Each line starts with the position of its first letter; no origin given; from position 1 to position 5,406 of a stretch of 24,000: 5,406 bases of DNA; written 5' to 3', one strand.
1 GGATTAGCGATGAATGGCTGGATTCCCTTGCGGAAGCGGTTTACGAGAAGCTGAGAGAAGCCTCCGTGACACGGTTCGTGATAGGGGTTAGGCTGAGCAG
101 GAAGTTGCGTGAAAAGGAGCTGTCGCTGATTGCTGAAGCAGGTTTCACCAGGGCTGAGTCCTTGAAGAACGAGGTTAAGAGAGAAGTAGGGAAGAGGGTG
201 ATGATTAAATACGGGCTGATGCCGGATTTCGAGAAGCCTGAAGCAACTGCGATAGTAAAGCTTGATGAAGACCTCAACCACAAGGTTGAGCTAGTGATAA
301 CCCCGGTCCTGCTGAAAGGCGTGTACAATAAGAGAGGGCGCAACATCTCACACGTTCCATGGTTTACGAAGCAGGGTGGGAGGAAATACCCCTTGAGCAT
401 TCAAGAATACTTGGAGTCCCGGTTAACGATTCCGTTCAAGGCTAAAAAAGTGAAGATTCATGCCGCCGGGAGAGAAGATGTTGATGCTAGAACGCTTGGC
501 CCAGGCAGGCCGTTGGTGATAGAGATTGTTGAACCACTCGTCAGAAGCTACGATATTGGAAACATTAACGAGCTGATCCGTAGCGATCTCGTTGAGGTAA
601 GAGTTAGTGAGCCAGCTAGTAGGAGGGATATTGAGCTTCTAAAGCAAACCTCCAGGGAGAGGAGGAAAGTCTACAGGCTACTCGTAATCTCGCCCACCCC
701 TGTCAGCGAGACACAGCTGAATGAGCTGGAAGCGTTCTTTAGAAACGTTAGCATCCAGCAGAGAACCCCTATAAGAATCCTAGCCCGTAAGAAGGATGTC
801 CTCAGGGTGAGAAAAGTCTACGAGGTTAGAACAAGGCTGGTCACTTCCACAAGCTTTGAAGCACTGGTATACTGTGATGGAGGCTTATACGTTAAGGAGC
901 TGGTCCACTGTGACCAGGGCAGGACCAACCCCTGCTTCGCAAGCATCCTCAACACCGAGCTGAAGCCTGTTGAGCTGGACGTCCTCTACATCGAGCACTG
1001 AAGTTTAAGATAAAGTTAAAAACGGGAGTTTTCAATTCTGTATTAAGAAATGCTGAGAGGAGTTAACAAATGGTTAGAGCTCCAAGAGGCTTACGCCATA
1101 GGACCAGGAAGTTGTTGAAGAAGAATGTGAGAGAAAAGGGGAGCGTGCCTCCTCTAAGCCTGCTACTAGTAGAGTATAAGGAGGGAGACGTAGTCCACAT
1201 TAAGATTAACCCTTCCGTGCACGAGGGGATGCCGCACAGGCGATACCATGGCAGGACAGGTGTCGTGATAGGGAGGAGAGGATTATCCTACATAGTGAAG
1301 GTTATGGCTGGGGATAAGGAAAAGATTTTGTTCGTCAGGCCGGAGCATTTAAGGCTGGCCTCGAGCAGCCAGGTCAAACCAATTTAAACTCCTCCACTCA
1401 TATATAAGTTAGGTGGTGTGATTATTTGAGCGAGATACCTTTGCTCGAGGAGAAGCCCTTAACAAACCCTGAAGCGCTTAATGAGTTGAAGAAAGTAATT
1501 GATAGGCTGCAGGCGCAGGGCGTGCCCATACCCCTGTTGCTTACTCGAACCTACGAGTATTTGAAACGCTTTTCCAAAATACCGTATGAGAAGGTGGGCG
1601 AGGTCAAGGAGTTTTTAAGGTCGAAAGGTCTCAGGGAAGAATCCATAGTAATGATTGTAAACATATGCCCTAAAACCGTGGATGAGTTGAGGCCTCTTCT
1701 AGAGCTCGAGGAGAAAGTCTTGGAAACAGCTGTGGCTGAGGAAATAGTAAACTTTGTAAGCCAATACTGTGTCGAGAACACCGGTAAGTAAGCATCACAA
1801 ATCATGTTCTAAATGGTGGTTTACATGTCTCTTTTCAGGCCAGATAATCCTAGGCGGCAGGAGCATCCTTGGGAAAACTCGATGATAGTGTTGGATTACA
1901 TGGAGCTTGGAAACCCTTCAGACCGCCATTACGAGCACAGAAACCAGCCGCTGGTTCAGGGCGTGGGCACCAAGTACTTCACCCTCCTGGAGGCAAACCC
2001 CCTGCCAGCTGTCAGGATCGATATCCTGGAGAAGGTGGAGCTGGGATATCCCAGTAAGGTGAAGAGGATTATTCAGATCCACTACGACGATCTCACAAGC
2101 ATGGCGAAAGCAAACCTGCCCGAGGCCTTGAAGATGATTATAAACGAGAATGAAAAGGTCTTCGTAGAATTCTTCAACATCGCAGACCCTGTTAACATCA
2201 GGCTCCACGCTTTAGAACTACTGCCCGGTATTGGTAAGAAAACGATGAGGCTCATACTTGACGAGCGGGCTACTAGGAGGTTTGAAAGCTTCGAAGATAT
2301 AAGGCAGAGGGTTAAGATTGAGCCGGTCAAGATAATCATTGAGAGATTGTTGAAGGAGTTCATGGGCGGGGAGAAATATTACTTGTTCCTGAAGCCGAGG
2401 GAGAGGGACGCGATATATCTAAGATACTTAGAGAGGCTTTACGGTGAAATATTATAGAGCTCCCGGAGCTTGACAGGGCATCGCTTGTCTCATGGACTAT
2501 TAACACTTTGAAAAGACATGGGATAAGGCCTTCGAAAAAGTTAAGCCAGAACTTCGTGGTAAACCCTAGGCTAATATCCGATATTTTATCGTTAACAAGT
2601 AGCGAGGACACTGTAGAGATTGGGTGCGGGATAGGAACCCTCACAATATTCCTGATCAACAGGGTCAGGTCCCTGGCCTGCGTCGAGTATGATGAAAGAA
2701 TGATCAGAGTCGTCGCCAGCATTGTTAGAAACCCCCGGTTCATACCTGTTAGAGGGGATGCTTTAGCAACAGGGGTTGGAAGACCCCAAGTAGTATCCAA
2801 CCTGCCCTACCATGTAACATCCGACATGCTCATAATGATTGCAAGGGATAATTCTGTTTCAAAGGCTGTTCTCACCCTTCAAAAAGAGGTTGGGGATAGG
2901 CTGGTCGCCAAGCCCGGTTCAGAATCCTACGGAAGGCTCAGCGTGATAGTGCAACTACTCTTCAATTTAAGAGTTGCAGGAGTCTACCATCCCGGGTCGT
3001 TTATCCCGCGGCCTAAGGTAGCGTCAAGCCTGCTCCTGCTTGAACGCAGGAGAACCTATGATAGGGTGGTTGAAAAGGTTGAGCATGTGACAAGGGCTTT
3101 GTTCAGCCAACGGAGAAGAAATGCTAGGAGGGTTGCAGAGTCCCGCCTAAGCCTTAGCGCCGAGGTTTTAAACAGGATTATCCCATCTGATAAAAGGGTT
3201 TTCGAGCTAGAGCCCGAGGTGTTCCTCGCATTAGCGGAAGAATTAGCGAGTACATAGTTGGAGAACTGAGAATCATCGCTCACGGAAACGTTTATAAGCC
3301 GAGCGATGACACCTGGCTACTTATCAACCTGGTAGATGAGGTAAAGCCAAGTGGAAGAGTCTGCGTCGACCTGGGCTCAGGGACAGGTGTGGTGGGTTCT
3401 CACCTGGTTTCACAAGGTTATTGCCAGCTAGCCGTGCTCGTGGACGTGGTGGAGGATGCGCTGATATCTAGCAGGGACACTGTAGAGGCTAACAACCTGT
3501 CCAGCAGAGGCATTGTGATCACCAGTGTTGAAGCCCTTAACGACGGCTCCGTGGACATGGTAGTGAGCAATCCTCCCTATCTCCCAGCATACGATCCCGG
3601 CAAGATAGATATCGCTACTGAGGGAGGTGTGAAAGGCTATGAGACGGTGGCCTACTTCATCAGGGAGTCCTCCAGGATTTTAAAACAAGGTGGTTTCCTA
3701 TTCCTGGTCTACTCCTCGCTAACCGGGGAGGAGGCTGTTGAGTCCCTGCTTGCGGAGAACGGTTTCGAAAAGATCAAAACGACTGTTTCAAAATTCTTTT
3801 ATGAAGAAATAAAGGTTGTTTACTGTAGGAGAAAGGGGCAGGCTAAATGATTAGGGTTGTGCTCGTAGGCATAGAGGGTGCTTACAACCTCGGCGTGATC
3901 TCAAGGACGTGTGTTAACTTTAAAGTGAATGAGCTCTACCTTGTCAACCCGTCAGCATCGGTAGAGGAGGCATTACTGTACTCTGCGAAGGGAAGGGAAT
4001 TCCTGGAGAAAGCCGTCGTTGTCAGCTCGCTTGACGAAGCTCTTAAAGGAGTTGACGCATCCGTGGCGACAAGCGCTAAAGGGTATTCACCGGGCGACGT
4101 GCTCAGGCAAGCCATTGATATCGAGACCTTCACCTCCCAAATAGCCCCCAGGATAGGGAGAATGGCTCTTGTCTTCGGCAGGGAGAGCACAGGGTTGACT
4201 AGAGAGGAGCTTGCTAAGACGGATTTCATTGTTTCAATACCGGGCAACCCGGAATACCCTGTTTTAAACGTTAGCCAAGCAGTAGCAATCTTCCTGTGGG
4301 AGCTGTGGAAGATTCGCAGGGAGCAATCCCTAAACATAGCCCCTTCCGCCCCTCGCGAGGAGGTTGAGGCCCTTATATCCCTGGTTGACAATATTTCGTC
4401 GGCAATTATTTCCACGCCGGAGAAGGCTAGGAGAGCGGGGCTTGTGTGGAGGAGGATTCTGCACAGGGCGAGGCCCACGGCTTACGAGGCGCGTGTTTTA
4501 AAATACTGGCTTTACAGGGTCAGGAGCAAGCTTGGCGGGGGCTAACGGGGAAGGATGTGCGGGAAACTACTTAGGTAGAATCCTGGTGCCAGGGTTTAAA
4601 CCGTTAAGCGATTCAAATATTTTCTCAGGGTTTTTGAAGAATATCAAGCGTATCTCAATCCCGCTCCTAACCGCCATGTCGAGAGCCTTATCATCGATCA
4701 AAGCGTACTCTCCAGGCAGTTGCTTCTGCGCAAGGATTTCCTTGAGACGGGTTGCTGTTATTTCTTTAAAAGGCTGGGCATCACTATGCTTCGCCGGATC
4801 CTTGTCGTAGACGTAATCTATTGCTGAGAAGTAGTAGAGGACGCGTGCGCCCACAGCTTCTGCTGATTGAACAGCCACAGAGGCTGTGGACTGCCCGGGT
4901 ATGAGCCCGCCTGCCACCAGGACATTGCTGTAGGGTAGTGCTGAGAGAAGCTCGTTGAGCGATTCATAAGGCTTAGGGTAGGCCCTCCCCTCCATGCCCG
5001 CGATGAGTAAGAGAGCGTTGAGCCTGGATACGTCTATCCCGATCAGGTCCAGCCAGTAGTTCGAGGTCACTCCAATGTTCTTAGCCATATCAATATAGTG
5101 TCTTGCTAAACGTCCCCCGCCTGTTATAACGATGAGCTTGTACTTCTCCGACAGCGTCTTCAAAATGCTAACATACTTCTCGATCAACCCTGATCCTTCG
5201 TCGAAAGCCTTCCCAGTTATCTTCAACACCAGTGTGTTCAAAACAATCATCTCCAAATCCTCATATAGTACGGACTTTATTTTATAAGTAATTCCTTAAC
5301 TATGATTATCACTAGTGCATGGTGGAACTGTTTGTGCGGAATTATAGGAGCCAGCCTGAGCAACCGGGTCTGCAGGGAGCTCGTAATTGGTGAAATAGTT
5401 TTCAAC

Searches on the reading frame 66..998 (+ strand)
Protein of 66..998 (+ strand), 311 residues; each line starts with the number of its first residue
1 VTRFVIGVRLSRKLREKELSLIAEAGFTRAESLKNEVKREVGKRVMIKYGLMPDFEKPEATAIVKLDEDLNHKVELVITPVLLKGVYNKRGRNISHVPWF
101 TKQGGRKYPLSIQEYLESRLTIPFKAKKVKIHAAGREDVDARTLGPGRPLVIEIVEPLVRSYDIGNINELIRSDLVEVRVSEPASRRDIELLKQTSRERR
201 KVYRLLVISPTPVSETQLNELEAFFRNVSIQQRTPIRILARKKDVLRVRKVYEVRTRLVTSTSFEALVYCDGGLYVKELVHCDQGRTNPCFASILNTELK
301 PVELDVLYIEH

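Call 15: search_protein_families(library=pfam, proteins=[window:66-998:+], max_evalue=0.001)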
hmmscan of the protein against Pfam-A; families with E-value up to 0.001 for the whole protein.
window:66-998:+ (311 aa): 2 families
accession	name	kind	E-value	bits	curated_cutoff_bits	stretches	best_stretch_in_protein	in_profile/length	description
PF21238.2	Pus10_C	-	4.3e-55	187.2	27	1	83-309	2-231/232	Pus10, C-terminal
PF22023.1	Pus10_THUMP_arc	-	9.9e-16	58.1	28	1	2-64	15-77/78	Pus10 THUMP domain, archaeal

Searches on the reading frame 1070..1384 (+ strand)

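Call 15: search_protein_families(library=pfam, proteins=[window:1070-1384:+], max_evalue=0.001)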
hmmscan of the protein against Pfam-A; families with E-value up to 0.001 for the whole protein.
window:1070-1384:+ (105 aa): 1 family
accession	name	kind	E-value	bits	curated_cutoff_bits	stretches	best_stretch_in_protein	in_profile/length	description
PF01157.24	Ribosomal_L21e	-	6.9e-37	125.8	27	1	4-97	3-99/101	Ribosomal protein L21e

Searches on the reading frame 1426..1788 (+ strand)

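Call 15: search_protein_families(library=pfam, proteins=[window:1426-1788:+], max_evalue=0.001)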
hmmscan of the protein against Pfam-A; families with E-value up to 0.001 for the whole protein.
window:1426-1788:+ (121 aa): 1 family
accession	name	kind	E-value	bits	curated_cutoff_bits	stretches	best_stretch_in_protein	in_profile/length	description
PF03874.21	RNA_pol_Rpb4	-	3.3e-13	50.4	25.6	1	12-115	2-116/116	RNA polymerase Rpb4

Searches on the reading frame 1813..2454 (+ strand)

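Call 15: search_protein_families(library=pfam, proteins=[window:1813-2454:+], max_evalue=0.001)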
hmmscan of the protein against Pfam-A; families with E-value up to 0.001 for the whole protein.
window:1813-2454:+ (214 aa): 2 families
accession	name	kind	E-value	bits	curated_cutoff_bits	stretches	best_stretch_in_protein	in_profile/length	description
PF04919.18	DUF655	-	5.3e-63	212.7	22.2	1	21-193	2-180/181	Protein of unknown function (DUF655)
PF14579.12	HHH_6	-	0.0001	22.8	25.6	1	129-170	23-64/90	Helix-hairpin-helix motif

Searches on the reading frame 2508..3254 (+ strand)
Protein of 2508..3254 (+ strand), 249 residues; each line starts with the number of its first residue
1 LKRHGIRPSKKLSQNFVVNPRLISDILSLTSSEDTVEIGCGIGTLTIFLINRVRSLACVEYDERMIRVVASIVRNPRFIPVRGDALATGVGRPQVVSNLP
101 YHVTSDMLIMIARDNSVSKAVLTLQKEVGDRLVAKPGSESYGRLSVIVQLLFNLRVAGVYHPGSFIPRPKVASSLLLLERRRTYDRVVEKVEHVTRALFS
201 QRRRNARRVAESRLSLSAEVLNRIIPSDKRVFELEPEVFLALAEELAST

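Call 15: search_protein_families(library=pfam, proteins=[window:2508-3254:+], max_evalue=0.001)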
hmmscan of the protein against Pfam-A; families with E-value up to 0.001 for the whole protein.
window:2508-3254:+ (249 aa): 2 families
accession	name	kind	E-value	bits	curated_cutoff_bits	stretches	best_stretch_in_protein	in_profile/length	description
PF00398.26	RrnaAD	-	6.2e-33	114.4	24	1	10-247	6-262/263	Ribosomal RNA adenine dimethylase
PF13649.12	Methyltransf_25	-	0.00092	20.3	27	0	37-87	3-57/97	Methyltransferase domain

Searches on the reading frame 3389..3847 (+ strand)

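Call 15: search_protein_families(library=pfam, proteins=[window:3389-3847:+], max_evalue=0.001)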
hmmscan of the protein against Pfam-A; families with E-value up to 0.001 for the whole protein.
window:3389-3847:+ (153 aa): 2 families
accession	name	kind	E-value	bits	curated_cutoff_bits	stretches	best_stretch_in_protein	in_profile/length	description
PF05175.20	MTS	-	1.2e-09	38.5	23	1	15-121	58-150/170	Methyltransferase small domain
PF07669.17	Eco57I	-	2.4e-05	24.9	25.3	1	47-110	68-136/171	Eco57I restriction-modification methylase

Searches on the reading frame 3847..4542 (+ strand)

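Call 15: search_protein_families(library=pfam, proteins=[window:3847-4542:+], max_evalue=0.001)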
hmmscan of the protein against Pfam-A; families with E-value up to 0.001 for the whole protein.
window:3847-4542:+ (232 aa): 2 families
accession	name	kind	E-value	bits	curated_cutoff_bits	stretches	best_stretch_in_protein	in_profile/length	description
PF00588.24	SpoU_methylase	-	3.2e-29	102.3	29.7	1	2-151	2-142/142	SpoU rRNA Methylase family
PF09936.14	Methyltrn_RNA_4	-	1.7e-07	31.7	22.6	1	17-151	30-178/182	SAM-dependent RNA methyltransferase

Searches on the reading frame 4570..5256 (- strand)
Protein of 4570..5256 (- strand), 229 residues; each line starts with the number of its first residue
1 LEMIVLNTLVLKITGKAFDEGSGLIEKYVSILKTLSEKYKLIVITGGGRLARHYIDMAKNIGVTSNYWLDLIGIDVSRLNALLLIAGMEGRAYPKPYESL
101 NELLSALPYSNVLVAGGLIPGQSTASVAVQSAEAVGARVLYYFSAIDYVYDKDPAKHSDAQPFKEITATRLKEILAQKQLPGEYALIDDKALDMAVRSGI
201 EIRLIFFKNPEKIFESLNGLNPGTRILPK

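Call 15: search_protein_families(library=pfam, proteins=[window:4570-5256:-], max_evalue=0.001)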
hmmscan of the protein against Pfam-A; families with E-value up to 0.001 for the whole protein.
window:4570-5256:- (229 aa): 1 family
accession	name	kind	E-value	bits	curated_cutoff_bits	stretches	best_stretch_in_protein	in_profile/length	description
PF00696.33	AA_kinase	-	1.9e-26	93.7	24.9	1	7-204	1-232/234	Amino acid kinase family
